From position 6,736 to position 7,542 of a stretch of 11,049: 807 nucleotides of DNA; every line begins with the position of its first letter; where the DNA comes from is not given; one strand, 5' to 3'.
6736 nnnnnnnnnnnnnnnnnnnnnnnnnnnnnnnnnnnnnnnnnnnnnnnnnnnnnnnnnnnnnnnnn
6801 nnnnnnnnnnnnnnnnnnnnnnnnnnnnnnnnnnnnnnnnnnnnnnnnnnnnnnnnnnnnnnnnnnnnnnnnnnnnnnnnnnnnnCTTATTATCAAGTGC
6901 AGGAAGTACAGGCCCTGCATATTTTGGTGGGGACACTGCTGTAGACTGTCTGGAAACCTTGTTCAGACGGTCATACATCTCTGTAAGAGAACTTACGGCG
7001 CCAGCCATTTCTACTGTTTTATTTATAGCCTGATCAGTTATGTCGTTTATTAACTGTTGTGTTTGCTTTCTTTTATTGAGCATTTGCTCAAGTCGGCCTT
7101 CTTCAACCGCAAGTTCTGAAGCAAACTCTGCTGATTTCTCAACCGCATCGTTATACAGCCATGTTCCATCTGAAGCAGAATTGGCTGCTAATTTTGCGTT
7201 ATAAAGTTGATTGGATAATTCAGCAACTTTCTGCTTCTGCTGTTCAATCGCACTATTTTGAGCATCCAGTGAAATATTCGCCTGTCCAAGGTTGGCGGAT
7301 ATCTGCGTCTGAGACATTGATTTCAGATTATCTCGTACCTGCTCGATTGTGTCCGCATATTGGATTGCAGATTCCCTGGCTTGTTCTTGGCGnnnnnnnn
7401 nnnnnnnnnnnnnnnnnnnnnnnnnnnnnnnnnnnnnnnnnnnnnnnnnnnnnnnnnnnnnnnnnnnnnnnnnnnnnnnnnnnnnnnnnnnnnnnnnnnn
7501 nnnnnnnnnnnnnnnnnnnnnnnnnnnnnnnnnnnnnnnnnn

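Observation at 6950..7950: Low-GC mosaic segment inside the tape measure gene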

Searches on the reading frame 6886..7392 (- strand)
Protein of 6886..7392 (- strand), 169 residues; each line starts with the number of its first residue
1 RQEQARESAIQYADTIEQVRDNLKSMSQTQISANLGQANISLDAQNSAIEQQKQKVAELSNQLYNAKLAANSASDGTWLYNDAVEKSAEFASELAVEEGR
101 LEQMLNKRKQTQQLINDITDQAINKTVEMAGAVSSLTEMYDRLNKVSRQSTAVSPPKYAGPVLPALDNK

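Call 27: search_dna_similar(query=window:6886-7392:-, collection=phages, mode=protein, max_rows=60, rows=spread)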
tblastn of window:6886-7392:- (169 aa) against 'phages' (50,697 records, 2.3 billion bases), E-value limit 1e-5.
Records with a match: 157; places in all: 158; records where one place covers at least 80% of the query: 27.
Best place of each record, by identity: 95-99% 14; <60% 143.
By first word of the organism name: Escherichia 43; Stx1a-converting 35; Klebsiella 20; Stx2c-converting 17; Enterobacteria 15; Stx2-converting 11; Stx2a-converting 8; Salmonella 2; Cronobacter 2; Serratia 1; and 3 more.
By host as written in the record: - 72; Escherichia coli 30; Klebsiella pneumoniae 16; Escherichia coli str. K-12 substr. MG1655 3; Escherichia coli K-12 2; Cronobacter sakazakii 2; Escherichia coli MG1655 2; Escherichia coli O157:H7 strain 980938 2; and 23 more.
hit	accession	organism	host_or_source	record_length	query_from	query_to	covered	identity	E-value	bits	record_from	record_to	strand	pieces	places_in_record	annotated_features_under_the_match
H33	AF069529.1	Escherichia phage HK97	-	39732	1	169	100%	98.2%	5e-106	337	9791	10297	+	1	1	H: tail length tape measure protein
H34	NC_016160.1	Escherichia phage HK75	Escherichia coli K-12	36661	1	169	100%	98.2%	6e-106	337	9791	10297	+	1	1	tail length tape measure protein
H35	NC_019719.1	Escherichia phage HK633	Escherichia coli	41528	1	169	100%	98.2%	6e-106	337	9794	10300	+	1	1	tail length tape measure protein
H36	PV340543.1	Escherichia phage mEpX1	Escherichia coli str. K-12 substr. ...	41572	1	169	100%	98.2%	6e-106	337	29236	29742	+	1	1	tail length tape-measure protein H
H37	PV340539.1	Escherichia phage mEp234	Escherichia coli str. K-12 substr. ...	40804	1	169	100%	97.6%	2e-105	336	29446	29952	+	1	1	tail length tape-measure protein H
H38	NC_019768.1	Escherichia phage HK106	Escherichia coli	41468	1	169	100%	97.6%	2e-105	336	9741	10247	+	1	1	tail length tape measure protein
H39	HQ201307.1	Cronobacter phage ENT39118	Cronobacter sakazakii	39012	3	163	95%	30.7%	3e-13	72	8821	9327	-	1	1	phage tail tape measure protein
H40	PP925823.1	Escherichia phage LMessi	Escherichia coli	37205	3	163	95%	30.7%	1e-12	70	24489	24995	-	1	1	tail length tape measure protein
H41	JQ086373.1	Escherichia phage HK542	Escherichia coli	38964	3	163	95%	30.7%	2e-12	70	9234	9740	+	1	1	tail length tape measure protein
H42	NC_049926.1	Escherichia phage ECP1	Escherichia coli MG1655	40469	3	163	95%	30.7%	2e-12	70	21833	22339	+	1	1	tail length tape measure protein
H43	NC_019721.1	Enterobacteria phage mEp390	Escherichia coli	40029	3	164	96%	28.9%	1e-7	56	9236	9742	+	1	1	tail length tape measure protein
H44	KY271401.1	Klebsiella phage 1 LV-2017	Klebsiella pneumoniae KH43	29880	2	123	72%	35.9%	1e-7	56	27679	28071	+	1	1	tail length tape-measure protein 1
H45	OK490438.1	Klebsiella phage Kp4873-4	Klebsiella pneumoniae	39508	2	123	72%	35.9%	1e-7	56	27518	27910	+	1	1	record has no annotation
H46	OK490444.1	Klebsiella phage Kp4875-4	Klebsiella pneumoniae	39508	2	123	72%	35.9%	1e-7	56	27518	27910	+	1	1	record has no annotation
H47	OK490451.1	Klebsiella phage Kp4878-1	Klebsiella pneumoniae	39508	2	123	72%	35.9%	1e-7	56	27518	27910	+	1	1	record has no annotation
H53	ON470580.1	Escherichia phage vB_EcoM-606R7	Escherichia coli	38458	2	123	72%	34.4%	2e-8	58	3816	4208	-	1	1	tail length tape-measure protein H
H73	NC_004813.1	Enterobacteria phage BP-4795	Escherichia coli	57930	2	123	72%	33.6%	5e-7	54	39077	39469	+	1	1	tail tape measure protein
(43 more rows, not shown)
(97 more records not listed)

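Call 29: find_related_loci(query=window:6886-7392:-, collection=genome_contigs, flank=3000)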
Query window:6886-7392:- (169 aa) in genome_contigs; peptide patterns used: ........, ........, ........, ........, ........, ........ (x = any residue, [..] = any of these).
110 stretches matched a pattern; 1 encode a relative of the query (tblastn E <= 1e-3); 1 distinct loci.
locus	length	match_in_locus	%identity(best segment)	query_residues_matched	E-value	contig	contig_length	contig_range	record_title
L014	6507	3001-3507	38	1-169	4e-30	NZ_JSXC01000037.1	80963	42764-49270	Pectobacterium fontis strain M022 Contig37, whole genome shotgun sequence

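Call 42: get_annotated_region(hit=H39, flank=2200)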
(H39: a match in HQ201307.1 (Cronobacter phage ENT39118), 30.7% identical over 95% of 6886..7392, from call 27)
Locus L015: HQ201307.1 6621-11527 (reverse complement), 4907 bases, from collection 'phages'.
description: Cronobacter phage ENT39118, complete genome.
organism: Cronobacter phage ENT39118 (NCBI taxid 984175)
taxonomy: Viruses; Duplodnaviria; Heunggongvirae; Uroviricota; Caudoviricetes; Hendrixvirinae
host: Cronobacter sakazakii; source: -; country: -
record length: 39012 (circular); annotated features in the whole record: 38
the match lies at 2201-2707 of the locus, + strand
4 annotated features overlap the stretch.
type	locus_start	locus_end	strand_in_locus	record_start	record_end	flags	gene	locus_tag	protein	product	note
CDS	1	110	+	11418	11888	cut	-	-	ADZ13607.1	phage major tail subunit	-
CDS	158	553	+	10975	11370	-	-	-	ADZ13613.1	phage tail assembly chaperone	-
CDS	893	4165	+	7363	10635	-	-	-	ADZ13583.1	phage tail tape measure protein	-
CDS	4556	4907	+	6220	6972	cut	-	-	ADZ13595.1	phage tail protein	-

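Call 43: get_annotated_region(hit=H41, flank=2200)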
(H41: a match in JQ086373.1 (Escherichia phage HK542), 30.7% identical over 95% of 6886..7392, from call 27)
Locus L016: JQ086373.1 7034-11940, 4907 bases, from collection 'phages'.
description: Enterobacteria phage HK542, complete genome.
organism: Escherichia phage HK542 (NCBI taxid 432200)
taxonomy: Viruses; Duplodnaviria; Heunggongvirae; Uroviricota; Caudoviricetes; Hendrixvirinae; Wongtaivirus; Wongtaivirus HK542
host: Escherichia coli; source: -; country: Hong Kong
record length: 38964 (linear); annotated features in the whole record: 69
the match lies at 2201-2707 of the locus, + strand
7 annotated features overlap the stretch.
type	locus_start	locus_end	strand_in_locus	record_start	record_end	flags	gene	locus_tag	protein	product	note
CDS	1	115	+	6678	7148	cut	-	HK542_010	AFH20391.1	major tail subunit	similar to major tail subunit [Enterobacteria phage HK97]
regulatory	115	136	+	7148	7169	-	-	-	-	terminator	rho-independent terminator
CDS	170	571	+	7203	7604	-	-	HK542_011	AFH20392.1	tail assembly chaperone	similar to tail assembly chaperone [Enterobacteria phage HK97]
CDS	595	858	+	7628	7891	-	-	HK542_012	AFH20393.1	hypothetical protein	similar to NP_037707 Gp14 [Enterobacteria phage HK97]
CDS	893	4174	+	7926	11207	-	-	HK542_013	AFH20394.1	tail length tape measure protein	similar to NP_037710 tail length tape measure protein [Enterobacteria phage HK97]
CDS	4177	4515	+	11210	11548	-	-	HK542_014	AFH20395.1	minor tail protein M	similar to Gp17 [Enterobacteria phage HK97]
CDS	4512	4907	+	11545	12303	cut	-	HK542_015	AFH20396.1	tail protein L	similar to Gp18 [Enterobacteria phage HK97]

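Call 44: get_annotated_region(hit=H43, flank=2200)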
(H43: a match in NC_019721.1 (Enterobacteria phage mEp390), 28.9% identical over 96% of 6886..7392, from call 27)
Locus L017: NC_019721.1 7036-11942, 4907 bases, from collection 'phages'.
description: Enterobacterial phage mEp390, complete genome.
organism: Enterobacteria phage mEp390 (NCBI taxid 1147158)
taxonomy: Viruses; Duplodnaviria; Heunggongvirae; Uroviricota; Caudoviricetes; Hendrixvirinae
host: Escherichia coli; source: -; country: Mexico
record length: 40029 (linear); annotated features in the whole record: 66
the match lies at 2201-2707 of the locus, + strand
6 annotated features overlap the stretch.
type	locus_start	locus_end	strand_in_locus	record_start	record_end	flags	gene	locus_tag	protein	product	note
CDS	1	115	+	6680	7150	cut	-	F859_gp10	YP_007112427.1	tail protein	similar to YP_001176953 phage major tail subunit [Enterobacter sp. 638]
CDS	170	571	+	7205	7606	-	-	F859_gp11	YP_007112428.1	tail protein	similar to YP_001176952 phage tail assembly chaperone [Enterobacter sp. 638]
CDS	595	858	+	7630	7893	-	-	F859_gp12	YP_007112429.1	tail protein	similar to AEE57835.1 conserved hypothetical protein [Escherichia coli UMNK88] & C-terminus NP_037707.1 Gp14 ...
CDS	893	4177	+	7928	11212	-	-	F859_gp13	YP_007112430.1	tail length tape measure protein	similar to YP_001176949 lambda family phage tail tape measure protein [Enterobacter sp. 6 38]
CDS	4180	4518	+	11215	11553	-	-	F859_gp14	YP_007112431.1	minor tail protein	similar to NP_037711 Gp17 [Enterobacteria phage HK97]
CDS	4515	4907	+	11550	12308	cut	-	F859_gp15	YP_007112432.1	minor tail protein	similar to NP_037712 Gp18 [Enterobacteria phage HK97]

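Call 45: get_annotated_region(hit=H44, flank=2200)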
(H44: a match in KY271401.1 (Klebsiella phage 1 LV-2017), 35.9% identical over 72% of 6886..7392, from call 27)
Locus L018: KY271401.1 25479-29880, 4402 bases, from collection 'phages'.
description: Klebsiella phage 1 LV-2017, complete genome.
organism: Klebsiella phage 1 LV-2017 (NCBI taxid 1960654)
taxonomy: Viruses; Duplodnaviria; Heunggongvirae; Uroviricota; Caudoviricetes
host: Klebsiella pneumoniae KH43; source: -; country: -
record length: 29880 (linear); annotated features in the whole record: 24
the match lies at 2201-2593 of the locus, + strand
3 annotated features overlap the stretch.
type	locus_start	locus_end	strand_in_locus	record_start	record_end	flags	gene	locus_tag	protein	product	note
CDS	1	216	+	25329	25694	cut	-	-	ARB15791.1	tail assembly chaperone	-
CDS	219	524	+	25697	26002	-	-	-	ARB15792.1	tail protein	-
CDS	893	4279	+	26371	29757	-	-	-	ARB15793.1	tail length tape-measure protein 1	-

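Call 46: get_annotated_region(hit=H73, flank=2200)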
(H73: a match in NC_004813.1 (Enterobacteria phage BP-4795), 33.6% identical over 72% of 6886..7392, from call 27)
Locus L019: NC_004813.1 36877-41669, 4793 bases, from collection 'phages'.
description: Enterobacteria phage BP-4795, complete genome.
organism: Enterobacteria phage BP-4795 (NCBI taxid 196242)
taxonomy: Viruses; Duplodnaviria; Heunggongvirae; Uroviricota; Caudoviricetes; Marienburgvirus; Marienburgvirus BP4795
host: Escherichia coli; source: -; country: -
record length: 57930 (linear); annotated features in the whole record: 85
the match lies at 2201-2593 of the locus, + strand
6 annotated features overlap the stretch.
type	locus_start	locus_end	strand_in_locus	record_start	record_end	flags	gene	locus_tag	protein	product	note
CDS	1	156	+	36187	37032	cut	-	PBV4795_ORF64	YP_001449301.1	putative major tail subunit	ORF64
CDS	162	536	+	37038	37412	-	-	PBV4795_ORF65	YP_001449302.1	tail protein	ORF65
CDS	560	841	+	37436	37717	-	-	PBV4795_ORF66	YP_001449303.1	tail protein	ORF66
CDS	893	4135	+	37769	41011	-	-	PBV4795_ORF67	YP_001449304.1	tail tape measure protein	ORF67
CDS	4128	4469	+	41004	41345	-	-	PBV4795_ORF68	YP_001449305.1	minor tail protein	ORF68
CDS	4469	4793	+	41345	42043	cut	-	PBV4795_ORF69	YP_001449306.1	minor tail protein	ORF69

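Call 47: get_annotated_region(hit=H53, flank=2200)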
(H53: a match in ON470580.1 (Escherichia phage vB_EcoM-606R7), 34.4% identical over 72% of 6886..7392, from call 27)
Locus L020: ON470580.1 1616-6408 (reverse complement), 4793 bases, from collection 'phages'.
description: Escherichia phage vB_EcoM-606R7, partial genome.
organism: Escherichia phage vB_EcoM-606R7 (NCBI taxid 2946082)
taxonomy: Viruses; Duplodnaviria; Heunggongvirae; Uroviricota; Caudoviricetes
host: Escherichia coli; source: -; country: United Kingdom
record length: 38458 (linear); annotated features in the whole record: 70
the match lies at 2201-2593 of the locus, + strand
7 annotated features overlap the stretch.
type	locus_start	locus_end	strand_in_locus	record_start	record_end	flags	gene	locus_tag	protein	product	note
CDS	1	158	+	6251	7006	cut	-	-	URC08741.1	putative major tail subunit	-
CDS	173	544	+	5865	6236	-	-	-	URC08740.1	tail assembly chaperone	-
CDS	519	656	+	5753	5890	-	-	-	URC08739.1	tail assembly chaperone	-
CDS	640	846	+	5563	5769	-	-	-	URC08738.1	tail assembly chaperone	-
CDS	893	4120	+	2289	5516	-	-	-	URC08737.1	tail length tape-measure protein H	-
CDS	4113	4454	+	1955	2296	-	-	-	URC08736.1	tail tip assembly protein M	-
CDS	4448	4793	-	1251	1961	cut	-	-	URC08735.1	hypothetical protein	-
